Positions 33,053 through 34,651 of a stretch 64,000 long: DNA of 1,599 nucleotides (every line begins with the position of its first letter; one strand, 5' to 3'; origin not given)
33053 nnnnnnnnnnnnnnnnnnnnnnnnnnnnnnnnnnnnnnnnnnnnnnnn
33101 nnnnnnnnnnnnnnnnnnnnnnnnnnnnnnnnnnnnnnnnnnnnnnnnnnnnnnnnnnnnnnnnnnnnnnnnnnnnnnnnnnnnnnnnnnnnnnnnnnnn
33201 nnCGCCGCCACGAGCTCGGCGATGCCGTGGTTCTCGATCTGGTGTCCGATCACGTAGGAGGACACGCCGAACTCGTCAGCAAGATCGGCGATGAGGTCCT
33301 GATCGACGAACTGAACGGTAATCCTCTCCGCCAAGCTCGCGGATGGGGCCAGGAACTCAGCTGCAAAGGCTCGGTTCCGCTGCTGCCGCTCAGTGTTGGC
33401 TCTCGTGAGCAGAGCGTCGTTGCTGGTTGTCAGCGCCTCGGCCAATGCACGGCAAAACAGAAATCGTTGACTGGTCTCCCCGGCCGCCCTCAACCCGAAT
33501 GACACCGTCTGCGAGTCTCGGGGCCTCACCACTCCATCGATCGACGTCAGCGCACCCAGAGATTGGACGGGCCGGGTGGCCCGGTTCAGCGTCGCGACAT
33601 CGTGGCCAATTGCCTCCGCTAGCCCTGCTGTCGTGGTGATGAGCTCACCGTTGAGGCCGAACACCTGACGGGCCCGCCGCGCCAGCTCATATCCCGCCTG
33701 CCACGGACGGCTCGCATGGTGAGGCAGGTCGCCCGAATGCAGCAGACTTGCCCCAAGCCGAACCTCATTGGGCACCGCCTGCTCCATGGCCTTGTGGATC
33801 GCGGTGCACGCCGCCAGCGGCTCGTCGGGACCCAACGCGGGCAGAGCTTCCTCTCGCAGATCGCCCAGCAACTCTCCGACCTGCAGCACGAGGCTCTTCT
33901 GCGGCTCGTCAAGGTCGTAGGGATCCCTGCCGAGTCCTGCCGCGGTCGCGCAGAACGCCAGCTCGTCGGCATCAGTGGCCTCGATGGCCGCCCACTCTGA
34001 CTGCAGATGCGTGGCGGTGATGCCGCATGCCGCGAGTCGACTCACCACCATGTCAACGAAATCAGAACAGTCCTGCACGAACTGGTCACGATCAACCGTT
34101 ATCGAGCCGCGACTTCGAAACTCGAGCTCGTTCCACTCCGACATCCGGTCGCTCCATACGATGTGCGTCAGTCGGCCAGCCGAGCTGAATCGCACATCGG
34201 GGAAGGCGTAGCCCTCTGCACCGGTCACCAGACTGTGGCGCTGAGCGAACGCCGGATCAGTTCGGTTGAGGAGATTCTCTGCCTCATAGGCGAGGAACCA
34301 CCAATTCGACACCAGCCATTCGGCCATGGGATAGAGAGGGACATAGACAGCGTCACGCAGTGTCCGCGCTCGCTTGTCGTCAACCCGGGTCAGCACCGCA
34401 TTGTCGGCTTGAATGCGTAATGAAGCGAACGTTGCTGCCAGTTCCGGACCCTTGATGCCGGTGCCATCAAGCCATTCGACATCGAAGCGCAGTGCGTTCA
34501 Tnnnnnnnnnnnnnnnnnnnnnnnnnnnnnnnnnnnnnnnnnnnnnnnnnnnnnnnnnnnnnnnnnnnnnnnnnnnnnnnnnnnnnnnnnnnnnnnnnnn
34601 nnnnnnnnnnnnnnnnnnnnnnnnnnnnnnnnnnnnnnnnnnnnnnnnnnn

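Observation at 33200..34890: Translationally coupled 130-aa basic protein and 433-aa ImmA-like protein lacking its metal site: uncharacterised two-gene module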

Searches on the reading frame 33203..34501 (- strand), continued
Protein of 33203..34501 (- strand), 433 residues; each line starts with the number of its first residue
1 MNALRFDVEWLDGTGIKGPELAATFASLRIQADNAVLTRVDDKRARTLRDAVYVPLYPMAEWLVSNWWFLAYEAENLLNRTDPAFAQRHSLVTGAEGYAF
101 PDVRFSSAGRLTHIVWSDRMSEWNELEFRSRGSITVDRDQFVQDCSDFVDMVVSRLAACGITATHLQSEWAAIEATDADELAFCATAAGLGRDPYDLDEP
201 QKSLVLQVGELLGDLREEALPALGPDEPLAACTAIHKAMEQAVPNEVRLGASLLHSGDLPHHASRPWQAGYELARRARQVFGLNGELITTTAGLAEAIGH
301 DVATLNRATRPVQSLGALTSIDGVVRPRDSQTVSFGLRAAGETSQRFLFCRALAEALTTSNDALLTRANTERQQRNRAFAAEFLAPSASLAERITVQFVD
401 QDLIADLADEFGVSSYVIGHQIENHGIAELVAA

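Call 70: search_protein_families(library=padloc, proteins=[L217:3008-3445:+, L217:3438-4763:+, L059:4008-5396:-, L244:5001-6323:+, L245:4472-4999:+, L245:4965-6293:+], max_evalue=1)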
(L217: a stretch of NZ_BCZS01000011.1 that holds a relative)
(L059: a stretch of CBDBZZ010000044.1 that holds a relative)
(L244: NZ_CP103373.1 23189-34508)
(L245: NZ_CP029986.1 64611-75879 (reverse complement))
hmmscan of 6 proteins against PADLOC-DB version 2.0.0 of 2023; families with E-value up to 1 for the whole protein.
L217:3008-3445:+ (146 aa): 0 families

L217:3438-4763:+ (442 aa): 1 family
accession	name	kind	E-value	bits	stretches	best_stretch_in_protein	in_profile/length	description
PDLC03949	RmrA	-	0.0027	14.7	1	326-428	173-268/363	-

L059:4008-5396:- (463 aa): 0 families

L244:5001-6323:+ (441 aa): 1 family
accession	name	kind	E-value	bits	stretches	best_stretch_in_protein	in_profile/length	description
PDLC00649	ZorA3|ZorA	-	0.0045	13.4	1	106-191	327-409/698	MotA/ExbB/TolQ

L245:4472-4999:+ (176 aa): 0 families

L245:4965-6293:+ (443 aa): 0 families

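Call 80: search_dna_similar(query=window:33203-34501:-, collection=phages, mode=protein, max_evalue=0.001, max_rows=10)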
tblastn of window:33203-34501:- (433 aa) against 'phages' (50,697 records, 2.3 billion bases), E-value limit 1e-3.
No match.

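Call 84: find_encoding_contigs(protein=P0062, flank=7000, max_places=1)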
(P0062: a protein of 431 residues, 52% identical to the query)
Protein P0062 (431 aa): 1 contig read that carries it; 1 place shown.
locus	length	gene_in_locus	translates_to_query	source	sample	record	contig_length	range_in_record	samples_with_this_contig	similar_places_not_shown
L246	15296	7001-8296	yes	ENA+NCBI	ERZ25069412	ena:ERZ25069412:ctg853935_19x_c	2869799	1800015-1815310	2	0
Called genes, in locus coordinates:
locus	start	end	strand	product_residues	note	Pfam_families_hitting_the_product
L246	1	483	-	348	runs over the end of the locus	PF00296:Bac_luciferase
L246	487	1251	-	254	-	PF00561:Abhydrolase_1, PF12146:Hydrolase_4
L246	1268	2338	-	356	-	PF02826:2-Hacid_dh_C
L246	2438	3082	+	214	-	PF00072:Response_reg, PF00196:GerE, PF08281:Sigma70_r4_2 (weak)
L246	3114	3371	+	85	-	-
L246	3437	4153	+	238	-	-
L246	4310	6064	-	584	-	PF00501:AMP-binding, PF13193:AMP-binding_C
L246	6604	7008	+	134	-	-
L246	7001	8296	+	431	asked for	PF06114:Peptidase_M78 (weak)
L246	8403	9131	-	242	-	-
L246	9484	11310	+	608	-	PF01757:Acyl_transf_3, PF12796:Ank_2, PF13637:Ank_4 (weak), PF13857:Ank_5 (faint), PF13606:Ank_3 (faint), PF13637:Ank_4, PF00023:Ank (weak), PF01757:Acyl_transf_3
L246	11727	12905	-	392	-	PF00296:Bac_luciferase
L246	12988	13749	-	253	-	PF00561:Abhydrolase_1, PF12697:Abhydrolase_6, PF12146:Hydrolase_4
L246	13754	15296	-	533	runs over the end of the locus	PF02776:TPP_enzyme_N, PF00205:TPP_enzyme_M, PF02775:TPP_enzyme_C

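Call 85: find_encoding_contigs(protein=P0120, flank=7000, max_places=1)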
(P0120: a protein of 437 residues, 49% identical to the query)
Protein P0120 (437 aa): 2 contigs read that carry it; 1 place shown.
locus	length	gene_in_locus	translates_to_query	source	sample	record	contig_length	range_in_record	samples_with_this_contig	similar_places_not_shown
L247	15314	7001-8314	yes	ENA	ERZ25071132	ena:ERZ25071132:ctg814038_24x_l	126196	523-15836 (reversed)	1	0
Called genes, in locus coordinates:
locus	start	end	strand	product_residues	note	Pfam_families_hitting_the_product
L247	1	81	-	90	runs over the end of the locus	PF02922:CBM_48, PF16561:AMPK1_CBM, PF22058:X25_BaPul_like (weak)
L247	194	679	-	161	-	PF13635:DUF4143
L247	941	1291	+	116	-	-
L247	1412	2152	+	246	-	-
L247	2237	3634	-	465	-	PF07638:Sigma70_ECF (weak), PF04542:Sigma70_r2, PF04545:Sigma70_r4, PF08281:Sigma70_r4_2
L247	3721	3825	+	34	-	-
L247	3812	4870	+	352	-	PF13433:Peripla_BP_5, PF13458:Peripla_BP_6, PF01094:ANF_receptor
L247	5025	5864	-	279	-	PF04909:Amidohydro_2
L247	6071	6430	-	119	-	-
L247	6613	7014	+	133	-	-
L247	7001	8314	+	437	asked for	-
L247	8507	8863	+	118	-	-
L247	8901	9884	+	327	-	PF04471:Mrr_cat (weak)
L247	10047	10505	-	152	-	-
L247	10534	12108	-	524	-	PF02638:GHL10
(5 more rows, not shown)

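Call 86: find_encoding_contigs(protein=P0086, flank=7000, max_places=1)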
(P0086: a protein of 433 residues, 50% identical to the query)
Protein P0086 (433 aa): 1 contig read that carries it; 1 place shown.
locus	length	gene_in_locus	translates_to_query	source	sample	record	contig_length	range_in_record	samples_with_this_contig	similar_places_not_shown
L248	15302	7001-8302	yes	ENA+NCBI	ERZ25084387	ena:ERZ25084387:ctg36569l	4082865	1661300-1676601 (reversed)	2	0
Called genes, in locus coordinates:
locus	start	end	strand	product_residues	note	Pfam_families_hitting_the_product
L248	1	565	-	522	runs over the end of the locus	PF13701:DDE_Tnp_1_4, PF01609:DDE_Tnp_1 (weak)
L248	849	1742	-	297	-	PF12183:NotI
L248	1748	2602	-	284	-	PF02086:MethyltransfD12 (faint)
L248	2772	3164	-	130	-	-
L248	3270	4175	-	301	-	PF01488:Shikimate_DH (faint), PF02826:2-Hacid_dh_C (weak), PF03446:NAD_binding_2, PF03807:F420_oxidored (weak), PF14833:NAD_binding_11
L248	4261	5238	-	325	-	PF02779:Transket_pyr, PF02780:Transketolase_C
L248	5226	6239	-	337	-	PF00676:E1_dh, PF02775:TPP_enzyme_C (weak)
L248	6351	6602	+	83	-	-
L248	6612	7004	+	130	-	-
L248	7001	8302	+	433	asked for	-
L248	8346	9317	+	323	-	PF00535:Glycos_transf_2, PF10111:Glyco_tranf_2_2 (weak)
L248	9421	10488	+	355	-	PF04230:PS_pyruv_trans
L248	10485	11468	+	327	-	PF03706:LPG_synthase_TM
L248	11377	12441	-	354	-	PF02350:Epimerase_2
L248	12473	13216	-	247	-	PF00005:ABC_tran, PF13304:AAA_21 (faint)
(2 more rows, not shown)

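Call 87: find_encoding_contigs(protein=P0058, flank=7000, max_places=1)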
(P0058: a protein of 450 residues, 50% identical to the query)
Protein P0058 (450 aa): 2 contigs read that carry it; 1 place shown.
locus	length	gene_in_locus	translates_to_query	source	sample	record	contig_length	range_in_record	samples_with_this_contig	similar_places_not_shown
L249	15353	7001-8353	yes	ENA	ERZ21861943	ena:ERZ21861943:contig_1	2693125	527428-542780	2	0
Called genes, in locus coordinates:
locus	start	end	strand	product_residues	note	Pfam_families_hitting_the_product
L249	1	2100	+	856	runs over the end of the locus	PF13476:AAA_23 (faint), PF02463:SMC_N (weak), PF13166:AAA_13, PF13304:AAA_21 (weak)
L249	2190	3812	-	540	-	PF07733:DNA_pol3_alpha, PF17657:DNA_pol3_finger, PF14579:HHH_6, PF01336:tRNA_anti-codon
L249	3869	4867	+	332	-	-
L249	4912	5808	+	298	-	PF05598:DUF772, PF01609:DDE_Tnp_1 (weak)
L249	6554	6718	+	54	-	-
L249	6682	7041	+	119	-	-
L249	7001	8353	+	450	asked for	-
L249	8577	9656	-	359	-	PF05598:DUF772, PF01609:DDE_Tnp_1, PF13751:DDE_Tnp_1_6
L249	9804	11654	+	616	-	PF03235:GmrSD_N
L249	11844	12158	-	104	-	PF13560:HTH_31 (weak), PF01381:HTH_3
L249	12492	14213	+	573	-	-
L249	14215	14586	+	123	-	-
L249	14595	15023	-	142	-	PF13340:DUF4096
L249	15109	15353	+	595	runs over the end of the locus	-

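Call 93: search_protein_families(library=phrogs, proteins=[window:33203-34501:-, L217:3008-3445:+, L217:3438-4763:+], max_evalue=0.1)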
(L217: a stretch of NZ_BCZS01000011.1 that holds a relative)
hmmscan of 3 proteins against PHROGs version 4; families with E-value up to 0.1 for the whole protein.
window:33203-34501:- (433 aa): 0 families

L217:3008-3445:+ (146 aa): 0 families

L217:3438-4763:+ (442 aa): 1 family
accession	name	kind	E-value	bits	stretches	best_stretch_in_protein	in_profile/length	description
phrog_26166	-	unknown function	0.065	14.5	0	343-417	13-87/133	-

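Call 94: get_annotated_region(hit=H5, flank=3000)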
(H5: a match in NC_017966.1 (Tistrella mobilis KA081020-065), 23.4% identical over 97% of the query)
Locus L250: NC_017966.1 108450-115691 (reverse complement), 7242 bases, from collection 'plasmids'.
description: Tistrella mobilis KA081020-065 plasmid pTM2, complete sequence
organism: Tistrella mobilis KA081020-065 (NCBI taxid 1110502)
taxonomy: Bacteria; Pseudomonadota; Alphaproteobacteria; Geminicoccales; Geminicoccaceae; Tistrella; Tistrella mobilis; Tistrella mobilis KA081020-065
host: -; source: -; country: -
typing (MOB-suite, as given by PLSDB): non-mobilizable
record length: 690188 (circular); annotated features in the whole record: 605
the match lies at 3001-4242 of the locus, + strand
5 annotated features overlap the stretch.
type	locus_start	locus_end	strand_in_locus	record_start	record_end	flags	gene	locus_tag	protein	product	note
CDS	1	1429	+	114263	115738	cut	-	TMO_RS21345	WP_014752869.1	cytochrome ubiquinol oxidase subunit I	GO:0019646 - aerobic electron transport chain [Evidence IEA]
CDS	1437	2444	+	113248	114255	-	cydB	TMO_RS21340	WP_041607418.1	cytochrome d ubiquinol oxidase subunit II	-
CDS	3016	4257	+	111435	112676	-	-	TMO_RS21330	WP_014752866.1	ImmA/IrrE family metallo-endopeptidase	-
CDS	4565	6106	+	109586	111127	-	glpD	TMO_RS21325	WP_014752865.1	glycerol-3-phosphate dehydrogenase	GO:0006072 - glycerol-3-phosphate metabolic process [Evidence IEA]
CDS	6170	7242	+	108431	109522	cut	-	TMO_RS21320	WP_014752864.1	ABC transporter ATP-binding protein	-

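Call 95: get_annotated_region(hit=H6, flank=3000)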
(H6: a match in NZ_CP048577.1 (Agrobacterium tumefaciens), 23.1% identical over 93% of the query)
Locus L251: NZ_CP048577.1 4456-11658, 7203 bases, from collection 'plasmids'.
description: Agrobacterium tumefaciens strain cl001 plasmid pAt2, complete sequence
organism: Agrobacterium tumefaciens (NCBI taxid 358)
taxonomy: Bacteria; Pseudomonadota; Alphaproteobacteria; Hyphomicrobiales; Rhizobiaceae; Agrobacterium; Agrobacterium tumefaciens
host: -; source: -; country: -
typing (MOB-suite, as given by PLSDB): conjugative; relaxase MOBQ; mating-pair formation MPF_T
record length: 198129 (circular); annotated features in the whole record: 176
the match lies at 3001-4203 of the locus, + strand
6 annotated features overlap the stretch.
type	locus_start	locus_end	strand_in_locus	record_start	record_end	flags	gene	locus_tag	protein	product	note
CDS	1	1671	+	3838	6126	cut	-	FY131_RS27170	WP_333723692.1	restriction endonuclease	GO:0009307 - DNA restriction-modification system [Evidence IEA]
CDS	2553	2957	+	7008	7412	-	-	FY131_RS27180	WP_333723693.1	hypothetical protein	-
CDS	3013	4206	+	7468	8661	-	-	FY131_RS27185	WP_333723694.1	hypothetical protein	-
CDS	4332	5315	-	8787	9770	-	-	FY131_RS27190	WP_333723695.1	restriction endonuclease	GO:0009307 - DNA restriction-modification system [Evidence IEA]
CDS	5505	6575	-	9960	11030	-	-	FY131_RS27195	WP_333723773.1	site-specific integrase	GO:0015074 - DNA integration [Evidence IEA]; GO:0006310 - DNA recombination [Evidence IEA]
CDS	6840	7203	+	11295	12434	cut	-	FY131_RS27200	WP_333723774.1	RHE_PE00001 family protein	-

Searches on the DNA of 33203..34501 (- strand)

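Call 62: search_dna_similar(query=L217:3008-4766:+, collection=ecoli_genomes, mode=distant, max_rows=10)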
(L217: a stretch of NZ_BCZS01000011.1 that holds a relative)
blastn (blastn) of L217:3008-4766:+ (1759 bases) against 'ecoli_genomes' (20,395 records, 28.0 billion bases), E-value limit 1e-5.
No match.
